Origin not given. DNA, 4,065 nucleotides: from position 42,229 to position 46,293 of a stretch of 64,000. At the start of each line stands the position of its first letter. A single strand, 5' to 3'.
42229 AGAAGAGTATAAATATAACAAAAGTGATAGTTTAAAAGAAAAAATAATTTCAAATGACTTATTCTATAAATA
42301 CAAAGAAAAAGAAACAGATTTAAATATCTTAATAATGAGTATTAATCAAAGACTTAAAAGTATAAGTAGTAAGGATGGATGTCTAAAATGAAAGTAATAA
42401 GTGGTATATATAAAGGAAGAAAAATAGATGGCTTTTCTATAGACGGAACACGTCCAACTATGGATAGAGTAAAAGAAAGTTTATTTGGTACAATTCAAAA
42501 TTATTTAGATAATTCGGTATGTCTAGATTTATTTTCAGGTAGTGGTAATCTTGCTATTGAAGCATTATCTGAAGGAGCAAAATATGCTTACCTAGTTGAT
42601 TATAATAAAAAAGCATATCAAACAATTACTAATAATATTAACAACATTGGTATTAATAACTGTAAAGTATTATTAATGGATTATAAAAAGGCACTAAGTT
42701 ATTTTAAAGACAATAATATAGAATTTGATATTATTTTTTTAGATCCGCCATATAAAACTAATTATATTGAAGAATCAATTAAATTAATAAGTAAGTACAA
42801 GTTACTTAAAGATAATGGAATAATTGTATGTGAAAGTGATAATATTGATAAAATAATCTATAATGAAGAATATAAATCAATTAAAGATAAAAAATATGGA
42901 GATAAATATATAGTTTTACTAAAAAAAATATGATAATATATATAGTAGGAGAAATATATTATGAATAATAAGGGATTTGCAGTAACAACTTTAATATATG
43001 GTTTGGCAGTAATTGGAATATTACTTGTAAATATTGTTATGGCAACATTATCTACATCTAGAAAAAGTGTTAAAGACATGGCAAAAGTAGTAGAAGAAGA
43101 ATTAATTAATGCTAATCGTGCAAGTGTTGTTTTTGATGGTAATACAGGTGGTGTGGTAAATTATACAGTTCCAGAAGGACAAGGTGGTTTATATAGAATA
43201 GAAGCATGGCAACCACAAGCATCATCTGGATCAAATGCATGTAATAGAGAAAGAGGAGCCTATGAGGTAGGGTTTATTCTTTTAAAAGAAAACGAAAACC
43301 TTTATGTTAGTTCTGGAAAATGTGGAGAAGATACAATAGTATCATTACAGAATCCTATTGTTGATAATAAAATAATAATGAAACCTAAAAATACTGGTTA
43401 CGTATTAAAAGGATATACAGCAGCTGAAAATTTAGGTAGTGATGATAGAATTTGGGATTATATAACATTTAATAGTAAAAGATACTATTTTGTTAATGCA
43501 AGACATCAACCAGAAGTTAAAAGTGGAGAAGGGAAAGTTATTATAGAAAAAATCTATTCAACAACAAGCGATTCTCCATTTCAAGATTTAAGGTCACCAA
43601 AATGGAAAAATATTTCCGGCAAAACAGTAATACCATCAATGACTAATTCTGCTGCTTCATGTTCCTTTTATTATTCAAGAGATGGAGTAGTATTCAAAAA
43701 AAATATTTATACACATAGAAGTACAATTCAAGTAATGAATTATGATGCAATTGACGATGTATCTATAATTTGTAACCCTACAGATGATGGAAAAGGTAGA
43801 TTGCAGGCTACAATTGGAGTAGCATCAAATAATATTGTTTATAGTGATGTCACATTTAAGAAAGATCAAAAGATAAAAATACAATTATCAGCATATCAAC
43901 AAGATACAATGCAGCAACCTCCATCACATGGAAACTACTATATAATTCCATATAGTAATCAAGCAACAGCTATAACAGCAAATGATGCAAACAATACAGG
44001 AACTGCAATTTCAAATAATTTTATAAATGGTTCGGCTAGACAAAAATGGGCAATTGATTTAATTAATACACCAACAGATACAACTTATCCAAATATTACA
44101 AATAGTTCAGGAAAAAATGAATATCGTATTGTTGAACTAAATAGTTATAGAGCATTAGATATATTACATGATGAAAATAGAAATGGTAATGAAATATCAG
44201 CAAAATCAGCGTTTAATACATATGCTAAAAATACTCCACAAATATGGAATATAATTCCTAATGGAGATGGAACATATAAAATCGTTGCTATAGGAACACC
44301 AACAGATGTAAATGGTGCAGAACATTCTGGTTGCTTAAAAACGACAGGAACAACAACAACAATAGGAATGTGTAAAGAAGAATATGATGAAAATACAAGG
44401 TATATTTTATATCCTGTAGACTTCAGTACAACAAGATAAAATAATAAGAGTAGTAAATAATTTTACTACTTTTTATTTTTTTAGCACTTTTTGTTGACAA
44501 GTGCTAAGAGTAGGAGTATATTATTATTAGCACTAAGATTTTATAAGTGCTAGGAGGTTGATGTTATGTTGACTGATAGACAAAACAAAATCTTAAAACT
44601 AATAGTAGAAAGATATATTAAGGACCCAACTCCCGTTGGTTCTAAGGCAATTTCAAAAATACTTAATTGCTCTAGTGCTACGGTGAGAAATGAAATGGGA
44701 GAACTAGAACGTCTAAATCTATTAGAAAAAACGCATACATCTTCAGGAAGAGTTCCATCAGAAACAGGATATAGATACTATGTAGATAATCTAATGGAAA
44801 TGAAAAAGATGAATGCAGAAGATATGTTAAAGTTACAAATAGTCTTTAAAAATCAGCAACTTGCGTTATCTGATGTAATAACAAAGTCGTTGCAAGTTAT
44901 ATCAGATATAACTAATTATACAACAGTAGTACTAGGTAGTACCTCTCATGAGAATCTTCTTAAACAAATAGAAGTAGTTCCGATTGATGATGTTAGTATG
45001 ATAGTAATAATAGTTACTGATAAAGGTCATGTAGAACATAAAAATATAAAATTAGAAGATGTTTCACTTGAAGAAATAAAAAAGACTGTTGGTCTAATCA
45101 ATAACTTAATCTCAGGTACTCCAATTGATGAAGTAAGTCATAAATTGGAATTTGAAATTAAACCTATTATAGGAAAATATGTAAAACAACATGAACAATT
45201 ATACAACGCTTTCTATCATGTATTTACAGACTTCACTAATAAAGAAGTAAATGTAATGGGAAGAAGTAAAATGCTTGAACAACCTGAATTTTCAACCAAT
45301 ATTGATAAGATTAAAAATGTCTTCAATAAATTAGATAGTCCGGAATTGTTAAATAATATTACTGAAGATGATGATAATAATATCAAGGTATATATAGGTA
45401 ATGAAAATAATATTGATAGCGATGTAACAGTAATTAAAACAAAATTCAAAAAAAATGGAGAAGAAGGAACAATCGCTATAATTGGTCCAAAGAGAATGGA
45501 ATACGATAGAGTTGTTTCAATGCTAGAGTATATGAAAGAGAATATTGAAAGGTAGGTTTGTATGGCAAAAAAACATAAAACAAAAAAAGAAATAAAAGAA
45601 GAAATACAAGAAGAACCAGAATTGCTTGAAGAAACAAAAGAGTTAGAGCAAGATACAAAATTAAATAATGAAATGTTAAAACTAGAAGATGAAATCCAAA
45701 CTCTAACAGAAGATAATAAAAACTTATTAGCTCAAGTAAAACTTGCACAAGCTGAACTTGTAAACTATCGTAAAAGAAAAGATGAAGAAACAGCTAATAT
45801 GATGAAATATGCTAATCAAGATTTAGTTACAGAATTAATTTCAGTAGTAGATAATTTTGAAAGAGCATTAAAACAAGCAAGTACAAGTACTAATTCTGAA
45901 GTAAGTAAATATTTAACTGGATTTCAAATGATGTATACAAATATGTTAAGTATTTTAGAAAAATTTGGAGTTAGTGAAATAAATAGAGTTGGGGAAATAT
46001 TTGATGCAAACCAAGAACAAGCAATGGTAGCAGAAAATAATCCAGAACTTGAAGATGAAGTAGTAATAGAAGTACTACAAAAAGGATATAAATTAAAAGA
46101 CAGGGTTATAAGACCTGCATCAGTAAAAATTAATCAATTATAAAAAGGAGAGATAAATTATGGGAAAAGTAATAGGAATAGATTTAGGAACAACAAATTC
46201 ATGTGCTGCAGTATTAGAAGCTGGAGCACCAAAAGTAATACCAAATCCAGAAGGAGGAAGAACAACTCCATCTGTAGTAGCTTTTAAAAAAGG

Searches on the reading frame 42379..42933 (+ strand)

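Call 10: search_protein_families(library=pfam, proteins=[window:42379-42933:+])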
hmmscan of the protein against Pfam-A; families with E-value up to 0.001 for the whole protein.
window:42379-42933:+ (184 aa): 12 families
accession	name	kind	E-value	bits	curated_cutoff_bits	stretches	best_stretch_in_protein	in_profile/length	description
PF03602.21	Cons_hypoth95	-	1.7e-54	184.7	24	1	4-180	1-180/182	Conserved hypothetical protein 95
PF13847.12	Methyltransf_31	-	9.9e-10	38.7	27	1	45-155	4-113/145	Methyltransferase domain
PF02475.24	TRM5-TYW2_MTfase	-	1.5e-06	28.7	28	1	44-170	36-154/164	TRM5/TYW2 methyltransferase domain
PF02086.21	MethyltransfD12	-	1.6e-06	28.5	22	1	32-105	5-76/253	D12 class N6 adenine-specific DNA methyltransferase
PF09445.16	Methyltransf_15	-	1.6e-06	28.2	22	1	47-125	3-81/165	RNA cap guanine-N2 methyltransferase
PF02005.22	TRM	-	4.8e-06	26.5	27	1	48-142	53-148/376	N2,N2-dimethylguanosine tRNA methyltransferase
PF05175.20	MTS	-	1.2e-05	25.4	23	1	29-129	17-112/170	Methyltransferase small domain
PF01555.25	N6_N4_Mtase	-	0.00011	22.7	26.7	0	44-83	181-219/221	DNA methylase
PF01189.24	Methyltr_RsmB-F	-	0.0002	21.5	27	1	49-128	13-92/199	16S rRNA methyltransferase RsmB/F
PF06325.19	PrmA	-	0.00023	21.2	22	1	45-119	162-230/296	Ribosomal protein L11 methyltransferase (PrmA)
PF10237.15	N6-adenineMlase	-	0.00068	19.8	23.2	1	99-162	72-137/166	Probable N6-adenine methyltransferase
PF13649.12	Methyltransf_25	-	0.00099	20.2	27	0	49-121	2-70/97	Methyltransferase domain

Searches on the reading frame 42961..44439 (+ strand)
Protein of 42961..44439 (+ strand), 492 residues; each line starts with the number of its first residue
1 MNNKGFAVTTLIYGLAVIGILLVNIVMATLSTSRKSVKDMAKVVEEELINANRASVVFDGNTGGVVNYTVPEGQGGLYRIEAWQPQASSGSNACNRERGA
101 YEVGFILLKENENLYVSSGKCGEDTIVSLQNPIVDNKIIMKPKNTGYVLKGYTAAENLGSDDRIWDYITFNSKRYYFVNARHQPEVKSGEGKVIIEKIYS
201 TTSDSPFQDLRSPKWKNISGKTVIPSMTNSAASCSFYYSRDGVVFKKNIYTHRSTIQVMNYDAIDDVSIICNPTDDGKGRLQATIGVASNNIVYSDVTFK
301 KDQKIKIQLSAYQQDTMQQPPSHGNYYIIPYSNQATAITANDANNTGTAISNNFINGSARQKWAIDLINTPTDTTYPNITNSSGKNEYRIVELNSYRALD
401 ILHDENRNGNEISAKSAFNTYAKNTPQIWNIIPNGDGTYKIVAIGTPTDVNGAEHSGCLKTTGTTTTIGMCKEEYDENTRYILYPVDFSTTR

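Call 10: search_protein_families(library=pfam, proteins=[window:42961-44439:+])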
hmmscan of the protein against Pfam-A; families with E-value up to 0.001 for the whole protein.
window:42961-44439:+ (492 aa): 1 family
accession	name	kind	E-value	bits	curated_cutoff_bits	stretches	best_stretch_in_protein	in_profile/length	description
PF14200.12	RicinB_lectin_2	-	1.1e-08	36.1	25.6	1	382-451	9-76/89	Ricin-type beta-trefoil lectin domain-like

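Call 84: search_protein_families(library=pfam, proteins=[window:42961-44436:+], max_evalue=1)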
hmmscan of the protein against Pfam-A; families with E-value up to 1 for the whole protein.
seq(492 aa): 3 families
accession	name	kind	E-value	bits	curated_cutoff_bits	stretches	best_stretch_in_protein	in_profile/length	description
PF14200.12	RicinB_lectin_2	-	1.1e-08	36.1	25.6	2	382-451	9-76/89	Ricin-type beta-trefoil lectin domain-like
PF12810.13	ALK_LTK_GRD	-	0.0051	17.3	24.5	1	75-127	7-60/243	ALK/LTK, Glycine-rich domain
PF14135.11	DUF4302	-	0.015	15.6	27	1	135-262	125-240/241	Domain of unknown function (DUF4302)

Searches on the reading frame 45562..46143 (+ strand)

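Call 10: search_protein_families(library=pfam, proteins=[window:45562-46143:+])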
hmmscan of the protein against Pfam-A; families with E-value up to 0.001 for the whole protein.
window:45562-46143:+ (193 aa): 1 family
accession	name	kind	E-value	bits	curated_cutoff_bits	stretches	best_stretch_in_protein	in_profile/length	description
PF01025.24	GrpE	-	5.7e-46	156.7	25.8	1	29-191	4-164/165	GrpE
